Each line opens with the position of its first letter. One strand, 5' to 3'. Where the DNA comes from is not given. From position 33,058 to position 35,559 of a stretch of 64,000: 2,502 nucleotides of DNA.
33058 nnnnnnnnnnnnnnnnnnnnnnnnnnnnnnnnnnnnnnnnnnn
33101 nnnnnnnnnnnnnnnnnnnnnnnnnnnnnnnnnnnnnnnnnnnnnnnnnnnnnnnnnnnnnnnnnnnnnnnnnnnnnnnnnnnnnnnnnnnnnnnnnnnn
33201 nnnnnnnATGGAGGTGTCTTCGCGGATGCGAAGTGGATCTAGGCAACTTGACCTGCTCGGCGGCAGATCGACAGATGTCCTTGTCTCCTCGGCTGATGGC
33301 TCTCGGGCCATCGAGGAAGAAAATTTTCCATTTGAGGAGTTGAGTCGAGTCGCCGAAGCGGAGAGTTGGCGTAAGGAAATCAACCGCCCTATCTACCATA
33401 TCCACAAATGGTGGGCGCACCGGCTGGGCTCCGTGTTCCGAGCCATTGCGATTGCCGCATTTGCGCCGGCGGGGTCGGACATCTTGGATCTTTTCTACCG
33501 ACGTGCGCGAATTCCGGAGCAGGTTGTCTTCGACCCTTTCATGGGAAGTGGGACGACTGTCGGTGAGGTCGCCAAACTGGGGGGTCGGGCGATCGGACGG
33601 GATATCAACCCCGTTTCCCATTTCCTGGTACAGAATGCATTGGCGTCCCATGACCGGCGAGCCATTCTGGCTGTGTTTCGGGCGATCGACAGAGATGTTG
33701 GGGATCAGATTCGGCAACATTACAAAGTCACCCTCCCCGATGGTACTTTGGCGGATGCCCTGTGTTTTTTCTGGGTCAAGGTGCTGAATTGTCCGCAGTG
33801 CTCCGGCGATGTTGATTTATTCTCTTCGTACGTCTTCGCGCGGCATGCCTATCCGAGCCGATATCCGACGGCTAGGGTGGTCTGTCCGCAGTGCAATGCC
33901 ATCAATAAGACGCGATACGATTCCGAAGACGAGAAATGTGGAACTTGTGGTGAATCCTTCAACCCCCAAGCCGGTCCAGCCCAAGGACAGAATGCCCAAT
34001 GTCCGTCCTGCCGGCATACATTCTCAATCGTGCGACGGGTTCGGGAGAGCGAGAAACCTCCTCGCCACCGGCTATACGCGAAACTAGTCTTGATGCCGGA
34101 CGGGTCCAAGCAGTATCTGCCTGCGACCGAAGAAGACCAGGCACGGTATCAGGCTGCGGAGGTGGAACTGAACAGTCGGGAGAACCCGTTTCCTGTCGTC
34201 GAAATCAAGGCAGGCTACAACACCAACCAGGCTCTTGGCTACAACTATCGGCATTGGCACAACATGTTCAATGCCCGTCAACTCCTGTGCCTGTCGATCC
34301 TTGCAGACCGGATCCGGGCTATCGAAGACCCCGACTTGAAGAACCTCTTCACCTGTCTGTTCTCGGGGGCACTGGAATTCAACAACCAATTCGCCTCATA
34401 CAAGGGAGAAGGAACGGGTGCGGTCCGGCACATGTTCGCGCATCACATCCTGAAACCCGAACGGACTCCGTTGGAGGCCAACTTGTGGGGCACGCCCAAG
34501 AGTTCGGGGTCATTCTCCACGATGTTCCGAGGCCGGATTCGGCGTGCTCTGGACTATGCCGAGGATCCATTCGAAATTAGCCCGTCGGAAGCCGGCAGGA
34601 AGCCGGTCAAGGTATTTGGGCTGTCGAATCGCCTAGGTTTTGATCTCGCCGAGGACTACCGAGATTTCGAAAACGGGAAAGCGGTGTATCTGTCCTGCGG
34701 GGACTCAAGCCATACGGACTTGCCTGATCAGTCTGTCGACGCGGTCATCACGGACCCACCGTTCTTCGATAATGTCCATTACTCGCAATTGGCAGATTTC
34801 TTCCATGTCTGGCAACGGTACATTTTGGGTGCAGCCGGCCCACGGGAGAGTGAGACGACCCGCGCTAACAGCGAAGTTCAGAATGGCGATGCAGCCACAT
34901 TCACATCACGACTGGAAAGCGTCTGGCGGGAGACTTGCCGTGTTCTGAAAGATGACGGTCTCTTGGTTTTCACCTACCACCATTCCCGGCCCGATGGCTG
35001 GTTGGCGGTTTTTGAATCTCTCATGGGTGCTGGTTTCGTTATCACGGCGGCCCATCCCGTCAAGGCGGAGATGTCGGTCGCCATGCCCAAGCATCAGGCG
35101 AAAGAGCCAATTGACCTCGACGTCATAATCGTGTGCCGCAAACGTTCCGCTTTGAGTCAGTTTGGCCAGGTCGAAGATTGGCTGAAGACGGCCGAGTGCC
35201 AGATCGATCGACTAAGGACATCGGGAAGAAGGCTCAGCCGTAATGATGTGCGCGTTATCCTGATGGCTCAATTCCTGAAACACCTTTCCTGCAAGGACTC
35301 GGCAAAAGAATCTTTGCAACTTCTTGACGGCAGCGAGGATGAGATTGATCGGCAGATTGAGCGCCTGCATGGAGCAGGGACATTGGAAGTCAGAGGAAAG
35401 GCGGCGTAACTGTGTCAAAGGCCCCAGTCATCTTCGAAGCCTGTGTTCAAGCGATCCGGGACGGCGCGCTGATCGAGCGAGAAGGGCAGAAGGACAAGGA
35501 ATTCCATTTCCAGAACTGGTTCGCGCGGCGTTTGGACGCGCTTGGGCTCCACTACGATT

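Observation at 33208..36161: Compact two-gene module: DUF1156 Zn-ribbon adenine methyltransferase + small PD-(D/E)xK nuclease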

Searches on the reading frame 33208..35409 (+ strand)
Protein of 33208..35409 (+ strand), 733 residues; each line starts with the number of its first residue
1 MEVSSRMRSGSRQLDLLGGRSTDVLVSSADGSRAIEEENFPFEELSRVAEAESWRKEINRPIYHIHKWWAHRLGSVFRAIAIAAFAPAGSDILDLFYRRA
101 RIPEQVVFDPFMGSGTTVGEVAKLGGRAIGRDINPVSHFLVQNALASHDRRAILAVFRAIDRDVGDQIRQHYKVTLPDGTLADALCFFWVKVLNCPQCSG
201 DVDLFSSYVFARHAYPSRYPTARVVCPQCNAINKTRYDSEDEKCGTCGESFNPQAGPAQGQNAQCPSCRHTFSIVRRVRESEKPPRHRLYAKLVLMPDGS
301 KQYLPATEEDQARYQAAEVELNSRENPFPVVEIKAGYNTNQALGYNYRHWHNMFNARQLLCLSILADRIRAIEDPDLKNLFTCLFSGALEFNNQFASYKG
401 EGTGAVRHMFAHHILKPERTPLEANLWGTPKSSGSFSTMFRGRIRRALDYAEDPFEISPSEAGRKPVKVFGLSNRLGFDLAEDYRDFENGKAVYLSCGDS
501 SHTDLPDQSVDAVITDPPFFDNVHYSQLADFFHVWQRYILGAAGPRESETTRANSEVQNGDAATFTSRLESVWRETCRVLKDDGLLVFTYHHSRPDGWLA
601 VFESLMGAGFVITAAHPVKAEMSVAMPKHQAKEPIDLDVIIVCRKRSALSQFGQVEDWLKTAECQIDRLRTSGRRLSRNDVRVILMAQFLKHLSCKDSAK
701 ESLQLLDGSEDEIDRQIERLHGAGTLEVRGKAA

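Call 3: search_protein_families(library=pfam, proteins=[window:33208-35409:+], max_evalue=0.1)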
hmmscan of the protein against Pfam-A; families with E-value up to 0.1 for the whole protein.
window:33208-35409:+ (733 aa): 7 families
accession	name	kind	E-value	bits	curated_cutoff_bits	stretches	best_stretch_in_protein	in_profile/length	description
PF01555.25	N6_N4_Mtase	-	8.2e-14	52.5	26.7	2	102-135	180-213/221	DNA methylase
PF01170.24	UPF0020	-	0.00092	19.4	22.3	0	498-523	108-135/197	RMKL-like, methyltransferase domain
PF08241.18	Methyltransf_11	-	0.0021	19.1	21.2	0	564-588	71-95/95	Methyltransferase domain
PF09723.15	Zn_ribbon_8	-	0.012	16.1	34.4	0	243-270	7-34/41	Zinc ribbon domain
PF02086.21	MethyltransfD12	-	0.021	15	22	1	103-147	17-64/253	D12 class N6 adenine-specific DNA methyltransferase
PF06634.17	DUF1156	-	0.027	15.1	24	1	40-92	2-53/73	Protein of unknown function (DUF1156)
PF14599.11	zinc_ribbon_6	-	0.05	14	27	0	216-252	20-57/59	Zinc-ribbon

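Call 4: search_protein_families(library=padloc, proteins=[window:33208-35409:+], max_evalue=0.1)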
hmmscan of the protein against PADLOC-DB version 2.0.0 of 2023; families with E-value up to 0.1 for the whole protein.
window:33208-35409:+ (733 aa): 56 families (the best 25 are shown)
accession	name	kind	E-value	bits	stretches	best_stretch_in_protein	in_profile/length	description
PDLC03233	MTase_II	-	2e-25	87.5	2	503-647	486-645/731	Type II methyltransferase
PDLC02541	PglX|PglXI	-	3.4e-24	83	3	491-645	475-622/919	PglXI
PDLC03325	MTase_II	-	3.4e-22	76.8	2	13-205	5-193/426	Type II methyltransferase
PDLC00661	HmaB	-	4.1e-21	72.6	2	182-541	266-600/973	DNA-adenine methylase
PDLC02189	DUF1156_MTase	-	5.7e-21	72.5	3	507-649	544-682/944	-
PDLC00660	HmaB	-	2.7e-19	66.6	2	243-541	320-599/967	DNA-adenine methylase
PDLC03312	MTase_II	-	2.7e-17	59.8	2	101-230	812-936/1344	Type II methyltransferase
PDLC03314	MTase_II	-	3.3e-15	53.3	2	510-647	547-680/944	Type II methyltransferase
PDLC03352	MTase_II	-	1.5e-12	44.2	3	489-540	546-596/1023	Type II methyltransferase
PDLC03346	MTase_II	-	1.7e-12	43.9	1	492-674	590-764/1068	Type II methyltransferase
PDLC03319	MTase_II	-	1.1e-11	42.2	1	498-613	280-391/503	Type II methyltransferase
PDLC03353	MTase_II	-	3.1e-11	41.3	2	104-135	209-240/260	Type II methyltransferase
PDLC03380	MTase_II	-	3.2e-11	41.1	2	103-151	56-104/393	Type II methyltransferase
PDLC03322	MTase_II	-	7e-11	39.6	1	103-171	64-132/446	Type II methyltransferase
PDLC03387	MTase_II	-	2.5e-09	34.7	1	90-140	220-270/289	Type II methyltransferase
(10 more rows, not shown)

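Call 5: search_protein_families(library=ncbifam, proteins=[window:33208-35409:+], max_evalue=0.1)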
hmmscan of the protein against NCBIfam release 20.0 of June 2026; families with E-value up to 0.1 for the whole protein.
window:33208-35409:+ (733 aa): 6 families
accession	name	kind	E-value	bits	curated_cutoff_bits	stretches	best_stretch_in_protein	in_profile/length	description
NF042963.1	DUF1156_antiphage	equivalog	1.3e-28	99.7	1000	3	507-648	571-708/960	anti-phage-associated DUF1156 domain-containing protein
NF010253.0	PRK13699.1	subfamily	5.2e-07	29.6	244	0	102-150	162-210/226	DNA methyltransferase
TIGR01177.1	TIGR01177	hypoth_equivalog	0.00032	20.1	316.55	0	104-134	182-213/330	TIGR01177 family methyltransferase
NF050803.1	DnaMtaseCcrMCaul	equivalog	0.0006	18.8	830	1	103-132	205-234/350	adenine-specific DNA-methyltransferase CcrM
TIGR02605.1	CxxC_CxxC_SSSS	subfamily_domain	0.0087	16.1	31.3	1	243-271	7-35/52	FmdB family zinc ribbon protein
NF008572.0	PRK11524.1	equivalog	0.014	14.6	292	0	102-134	213-245/294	adenine-specific DNA-methyltransferase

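Call 8: search_solved_structures(query=window:33208-35406:+, max_evalue=0.01)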
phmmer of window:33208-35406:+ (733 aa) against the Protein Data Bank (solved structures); distinct sequences matched with E-value up to 0.01: 4.
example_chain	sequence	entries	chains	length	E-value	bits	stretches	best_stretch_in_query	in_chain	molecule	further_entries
1g60_A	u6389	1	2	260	0.0015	20.2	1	78-135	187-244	Adenine-specific Methyltransferase MboIIA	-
8urk_A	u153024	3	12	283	0.0032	19.1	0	103-135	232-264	Methyltransferase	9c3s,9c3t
9c3u_A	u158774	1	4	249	0.0034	19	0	103-135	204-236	Methyltransferase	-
2zie_A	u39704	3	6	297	0.0049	18.5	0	91-137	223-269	Putative modification methylase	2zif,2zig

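Call 15: find_homologous_proteins(query=window:33208-35406:+)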
Query window:33208-35406:+ (733 aa): 5078 proteins with E <= 0.001 among 8000 candidates; the best 120 are listed.
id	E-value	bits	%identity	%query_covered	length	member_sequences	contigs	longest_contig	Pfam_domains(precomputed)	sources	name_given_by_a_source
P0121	0.0e+0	1676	98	100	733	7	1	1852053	PF01555.25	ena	-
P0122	0.0e+0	1477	86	100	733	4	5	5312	PF01555.25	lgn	-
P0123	0.0e+0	1443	84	100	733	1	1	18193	PF01555.25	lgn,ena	-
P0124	0.0e+0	1437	84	100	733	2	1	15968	PF01555.25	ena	-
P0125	0.0e+0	1422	83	100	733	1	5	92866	PF01555.25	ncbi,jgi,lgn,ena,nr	ncbi:MAG: DNA methyltransferase [Gammaproteobacteria bacterium]|nr:DNA methyltransferase [Gammaprote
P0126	0.0e+0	1411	83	99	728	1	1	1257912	PF01555.25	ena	-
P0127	0.0e+0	1307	93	82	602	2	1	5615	PF01555.25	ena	-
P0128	0.0e+0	1299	75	100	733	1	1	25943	PF01555.25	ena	-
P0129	0.0e+0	1124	67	98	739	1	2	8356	PF01555.25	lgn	-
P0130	0.0e+0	1122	67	98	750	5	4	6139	PF01555.25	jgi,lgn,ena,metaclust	metaclust:\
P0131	0.0e+0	1120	68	97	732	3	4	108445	PF01555.25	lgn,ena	-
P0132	0.0e+0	1120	68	97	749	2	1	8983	PF01555.25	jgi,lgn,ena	-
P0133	0.0e+0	1111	65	98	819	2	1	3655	PF01555.25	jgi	-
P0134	0.0e+0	1110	68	96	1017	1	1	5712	PF01555.25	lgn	-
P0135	0.0e+0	1110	67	97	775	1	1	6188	PF01555.25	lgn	-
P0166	0.0e+0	1081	66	95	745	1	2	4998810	PF01555.25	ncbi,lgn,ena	-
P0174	0.0e+0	1078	64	98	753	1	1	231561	PF01555.25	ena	-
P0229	0.0e+0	1068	65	96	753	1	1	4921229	PF01555.25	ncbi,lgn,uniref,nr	ncbi:DNA methyltransferase [Gloeobacter morelensis]|uniref:DUF1156 domain-containing protein n=1 Tax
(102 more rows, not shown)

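Call 30: search_protein_families(library=pfam, alignment_id=A3, max_evalue=0.01)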
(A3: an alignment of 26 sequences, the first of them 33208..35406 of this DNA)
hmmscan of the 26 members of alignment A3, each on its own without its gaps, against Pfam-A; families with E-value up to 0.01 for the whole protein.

A. member 1, window:33208-35406:+ (733 aa): 3 families
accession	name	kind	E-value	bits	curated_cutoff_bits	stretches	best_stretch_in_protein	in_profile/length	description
PF01555.25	N6_N4_Mtase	-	8.2e-14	52.5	26.7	2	102-135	180-213/221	DNA methylase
PF01170.24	UPF0020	-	0.00092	19.4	22.3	0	498-523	108-135/197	RMKL-like, methyltransferase domain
PF08241.18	Methyltransf_11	-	0.0021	19.1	21.2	0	564-588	71-95/95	Methyltransferase domain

B. families by the number of members that match (of 26 scanned): 10 families
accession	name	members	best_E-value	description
PF01555.25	N6_N4_Mtase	26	5.2e-17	DNA methylase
PF01170.24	UPF0020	21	1.2e-05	RMKL-like, methyltransferase domain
PF08241.18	Methyltransf_11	15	0.002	Methyltransferase domain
PF06634.17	DUF1156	10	0.00034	Protein of unknown function (DUF1156)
PF08274.17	Zn_Ribbon_YjdM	4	0.00084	PhnA Zinc-Ribbon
PF13717.11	Zn_ribbon_4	3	0.00073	zinc-ribbon domain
PF12760.12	Zn_ribbon_IS1595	2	0.00028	Transposase zinc-ribbon domain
PF02086.21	MethyltransfD12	2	0.0016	D12 class N6 adenine-specific DNA methyltransferase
PF21352.3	Zn_ribbon_Thio2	1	0.0019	Thioredoxin 2, N-terminal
PF09723.15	Zn_ribbon_8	1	0.0093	Zinc ribbon domain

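Call 36: find_encoding_contigs(protein=P0121, flank=8000, max_places=2)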
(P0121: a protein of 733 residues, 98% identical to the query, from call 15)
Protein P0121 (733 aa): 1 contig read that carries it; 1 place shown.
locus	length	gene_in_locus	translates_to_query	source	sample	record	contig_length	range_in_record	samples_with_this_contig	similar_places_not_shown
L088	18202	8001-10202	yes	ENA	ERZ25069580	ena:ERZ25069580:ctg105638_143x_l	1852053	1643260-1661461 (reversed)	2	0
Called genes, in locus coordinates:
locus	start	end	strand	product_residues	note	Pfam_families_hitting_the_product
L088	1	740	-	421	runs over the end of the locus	PF05201:GlutR_N, PF01488:Shikimate_DH, PF00745:GlutR_dimer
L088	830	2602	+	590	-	PF25064:ARM_TT21_5th (faint), PF13424:TPR_12 (faint), PF00515:TPR_1 (faint), PF13374:TPR_10 (faint), PF13414:TPR_11 (faint), PF13428:TPR_14 (faint), PF12569:NatA_aux_su (weak), PF14559:TPR_19 (weak), +9 more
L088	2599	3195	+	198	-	PF03550:LolB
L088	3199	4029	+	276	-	PF00288:GHMP_kinases_N, PF08544:GHMP_kinases_C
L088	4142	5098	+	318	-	PF13793:Pribosyltran_N, PF00156:Pribosyltran, PF14572:Pribosyl_synth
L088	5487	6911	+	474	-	PF00656:Peptidase_C14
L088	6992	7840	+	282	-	-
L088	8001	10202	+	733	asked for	PF01555:N6_N4_Mtase (weak)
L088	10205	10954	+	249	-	-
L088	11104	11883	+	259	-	-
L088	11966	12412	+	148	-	PF12797:Fer4_2 (faint), PF12837:Fer4_6 (faint), PF13183:Fer4_8 (faint), PF13237:Fer4_10 (weak), PF12838:Fer4_7, PF13187:Fer4_9, PF00037:Fer4 (weak), PF12139:APS-reductase_C, +5 more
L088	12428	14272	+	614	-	PF00890:FAD_binding_2, PF01266:DAO (faint), PF02910:Succ_DH_flav_C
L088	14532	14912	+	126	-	PF00164:Ribosom_S12_S23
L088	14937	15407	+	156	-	PF00177:Ribosomal_S7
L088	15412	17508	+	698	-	PF00009:GTP_EFTU, PF22042:EF-G_D2, PF03144:GTP_EFTU_D2, PF14492:EFG_III, PF16658:RF3_C (weak), PF03764:EFG_IV, PF00679:EFG_C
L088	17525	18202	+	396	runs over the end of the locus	PF00009:GTP_EFTU, PF03144:GTP_EFTU_D2, PF03143:GTP_EFTU_D3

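Call 59: find_encoding_contigs(protein=P0229, flank=4000, max_places=1)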
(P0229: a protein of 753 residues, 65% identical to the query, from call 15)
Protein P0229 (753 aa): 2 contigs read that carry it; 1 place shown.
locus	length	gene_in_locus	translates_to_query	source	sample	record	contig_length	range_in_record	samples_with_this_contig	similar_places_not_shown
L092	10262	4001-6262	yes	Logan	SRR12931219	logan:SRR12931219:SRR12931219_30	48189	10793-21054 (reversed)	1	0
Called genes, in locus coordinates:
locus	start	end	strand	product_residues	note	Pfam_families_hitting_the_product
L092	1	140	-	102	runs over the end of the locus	-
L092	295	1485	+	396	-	PF14082:SduA_C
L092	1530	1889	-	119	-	-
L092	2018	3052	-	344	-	-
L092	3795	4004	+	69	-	-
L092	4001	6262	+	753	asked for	PF01555:N6_N4_Mtase (weak)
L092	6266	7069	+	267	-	-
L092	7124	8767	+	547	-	PF02463:SMC_N (faint), PF11398:DUF2813, PF13175:AAA_15, PF13476:AAA_23, PF13304:AAA_21, PF13175:AAA_15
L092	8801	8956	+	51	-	-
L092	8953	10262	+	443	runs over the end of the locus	PF00580:UvrD-helicase (faint), PF13245:AAA_19, PF13604:AAA_30 (weak), PF13538:UvrD_C_2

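Call 60: find_encoding_contigs(protein=P0166, flank=4000, max_places=1)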
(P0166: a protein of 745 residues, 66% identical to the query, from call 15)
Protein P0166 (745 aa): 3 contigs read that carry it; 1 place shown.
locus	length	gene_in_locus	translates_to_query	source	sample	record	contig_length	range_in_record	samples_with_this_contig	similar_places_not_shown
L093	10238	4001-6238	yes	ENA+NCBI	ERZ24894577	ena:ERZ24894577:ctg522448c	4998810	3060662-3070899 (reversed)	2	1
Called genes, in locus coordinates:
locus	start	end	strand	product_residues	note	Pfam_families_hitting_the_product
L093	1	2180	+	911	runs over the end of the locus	PF19425:Csd3_N2, PF01551:Peptidase_M23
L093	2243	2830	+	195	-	PF02834:LigT_PEase, PF13563:2_5_RNA_ligase2, PF10469:AKAP7_NLS, PF02834:LigT_PEase (weak)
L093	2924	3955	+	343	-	PF00154:RecA_N, PF08423:Rad51, PF06745:ATPase (weak), PF13191:AAA_16 (weak), PF27531:MT3502_N, PF01637:ATPase_2 (weak), PF21096:RecA_C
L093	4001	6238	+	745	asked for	PF01555:N6_N4_Mtase (weak)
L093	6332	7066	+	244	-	-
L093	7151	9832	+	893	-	PF01411:tRNA-synt_2c, PF07973:tRNA_SAD, PF02272:DHHA1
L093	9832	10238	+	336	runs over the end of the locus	PF02562:PhoH, PF13604:AAA_30 (weak), PF13245:AAA_19 (weak)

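Call 61: find_encoding_contigs(protein=P0174, flank=4000, max_places=1)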
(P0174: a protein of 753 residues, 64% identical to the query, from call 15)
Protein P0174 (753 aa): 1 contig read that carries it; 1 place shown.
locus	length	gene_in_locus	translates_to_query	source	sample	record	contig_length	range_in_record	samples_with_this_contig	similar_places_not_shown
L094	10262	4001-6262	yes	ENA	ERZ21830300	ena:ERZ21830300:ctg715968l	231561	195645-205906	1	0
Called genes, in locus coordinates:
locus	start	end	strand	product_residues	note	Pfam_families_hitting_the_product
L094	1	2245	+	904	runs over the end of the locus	PF22310:NMB0315_dom_I (faint), PF19425:Csd3_N2, PF01551:Peptidase_M23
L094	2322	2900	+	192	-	PF02834:LigT_PEase, PF13563:2_5_RNA_ligase2, PF10469:AKAP7_NLS (weak), PF02834:LigT_PEase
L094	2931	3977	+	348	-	PF00154:RecA_N, PF08423:Rad51, PF06745:ATPase (weak), PF13191:AAA_16 (weak), PF27531:MT3502_N, PF01637:ATPase_2 (weak), PF21096:RecA_C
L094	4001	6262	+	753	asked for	PF01555:N6_N4_Mtase (weak)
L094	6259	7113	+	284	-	-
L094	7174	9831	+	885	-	PF01411:tRNA-synt_2c, PF07973:tRNA_SAD, PF02272:DHHA1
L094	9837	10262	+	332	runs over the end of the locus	PF02562:PhoH, PF13245:AAA_19 (weak), PF13604:AAA_30 (weak)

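Call 62: find_encoding_contigs(protein=P0134, flank=4000, max_places=1)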
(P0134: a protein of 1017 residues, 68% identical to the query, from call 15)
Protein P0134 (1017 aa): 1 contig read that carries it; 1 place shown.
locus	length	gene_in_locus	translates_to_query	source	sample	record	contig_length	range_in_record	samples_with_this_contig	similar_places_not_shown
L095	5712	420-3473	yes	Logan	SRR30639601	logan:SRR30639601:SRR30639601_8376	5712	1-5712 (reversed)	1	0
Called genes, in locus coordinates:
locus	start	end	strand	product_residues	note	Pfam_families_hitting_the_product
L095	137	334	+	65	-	-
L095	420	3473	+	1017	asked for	PF01555:N6_N4_Mtase (weak)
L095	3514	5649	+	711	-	PF13175:AAA_15 (weak), PF13304:AAA_21, PF13175:AAA_15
